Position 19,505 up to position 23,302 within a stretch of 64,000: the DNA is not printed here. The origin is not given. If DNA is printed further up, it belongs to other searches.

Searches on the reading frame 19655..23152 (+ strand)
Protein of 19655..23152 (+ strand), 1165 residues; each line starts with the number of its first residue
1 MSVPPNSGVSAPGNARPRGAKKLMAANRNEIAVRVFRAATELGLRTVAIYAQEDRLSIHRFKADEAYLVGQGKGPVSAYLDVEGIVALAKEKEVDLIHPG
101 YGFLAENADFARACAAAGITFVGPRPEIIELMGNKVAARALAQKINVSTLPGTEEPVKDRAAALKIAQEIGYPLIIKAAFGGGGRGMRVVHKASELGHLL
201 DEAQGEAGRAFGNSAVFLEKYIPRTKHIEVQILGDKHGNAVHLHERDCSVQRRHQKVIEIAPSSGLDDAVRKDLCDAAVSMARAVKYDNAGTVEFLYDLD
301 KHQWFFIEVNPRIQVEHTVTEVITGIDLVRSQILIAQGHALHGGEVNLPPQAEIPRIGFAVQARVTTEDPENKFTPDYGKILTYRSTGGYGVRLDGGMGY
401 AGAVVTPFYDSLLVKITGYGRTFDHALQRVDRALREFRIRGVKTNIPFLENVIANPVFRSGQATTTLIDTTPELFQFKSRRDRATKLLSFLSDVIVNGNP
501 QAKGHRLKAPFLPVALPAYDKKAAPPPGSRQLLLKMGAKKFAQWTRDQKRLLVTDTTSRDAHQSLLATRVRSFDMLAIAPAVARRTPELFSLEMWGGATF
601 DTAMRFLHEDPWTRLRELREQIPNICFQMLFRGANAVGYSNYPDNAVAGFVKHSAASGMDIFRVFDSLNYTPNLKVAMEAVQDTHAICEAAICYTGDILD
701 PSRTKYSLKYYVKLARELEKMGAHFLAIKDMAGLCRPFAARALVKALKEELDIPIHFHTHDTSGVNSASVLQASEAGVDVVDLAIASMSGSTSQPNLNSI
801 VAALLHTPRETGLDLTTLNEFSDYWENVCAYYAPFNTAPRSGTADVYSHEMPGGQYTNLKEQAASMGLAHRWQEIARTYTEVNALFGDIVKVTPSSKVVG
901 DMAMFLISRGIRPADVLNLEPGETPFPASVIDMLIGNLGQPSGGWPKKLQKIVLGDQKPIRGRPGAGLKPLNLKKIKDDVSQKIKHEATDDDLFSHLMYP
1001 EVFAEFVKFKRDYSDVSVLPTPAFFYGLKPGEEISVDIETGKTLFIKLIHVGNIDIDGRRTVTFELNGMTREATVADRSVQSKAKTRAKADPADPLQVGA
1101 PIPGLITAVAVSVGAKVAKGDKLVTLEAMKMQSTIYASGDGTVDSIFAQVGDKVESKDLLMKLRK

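Call 22: search_protein_families(library=pfam, proteins=[window:19655-23152:+], max_evalue=0.001)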
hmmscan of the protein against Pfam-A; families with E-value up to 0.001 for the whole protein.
window:19655-23152:+ (1165 aa): 9 families
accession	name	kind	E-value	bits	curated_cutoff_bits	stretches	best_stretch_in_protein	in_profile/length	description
PF02786.22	CPSase_L_D2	-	1.1e-75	254.3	19.8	1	135-342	2-209/211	Carbamoyl-phosphate synthase L chain, ATP binding domain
PF02436.23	PYC_OADA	-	5.2e-73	245.5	27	1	846-1047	1-201/201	Conserved carboxylase domain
PF00289.28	Biotin_carb_N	-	1e-38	132.6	25.5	1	21-129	3-110/110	Biotin carboxylase, N-terminal domain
PF02785.25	Biotin_carb_C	-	1.4e-30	106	32.4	1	362-469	1-107/108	Biotin carboxylase C-terminal domain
PF00682.25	HMGL-like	-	1.7e-15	57.6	29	1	703-823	136-258/260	HMGL-like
PF00364.28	Biotin_lipoyl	-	7e-15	55.1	22.1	1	1098-1163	3-73/73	Biotin-requiring enzyme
PF07478.18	Dala_Dala_lig_C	-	2.5e-08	34.1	24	1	159-311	24-174/204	D-ala D-ala ligase C-terminus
PF02222.28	ATP-grasp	-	3.1e-07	30.6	27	1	157-312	16-162/179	ATP-grasp domain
PF13533.13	Biotin_lipoyl_2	-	3.2e-05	24.1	29.8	1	1098-1127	3-32/32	Biotin-lipoyl like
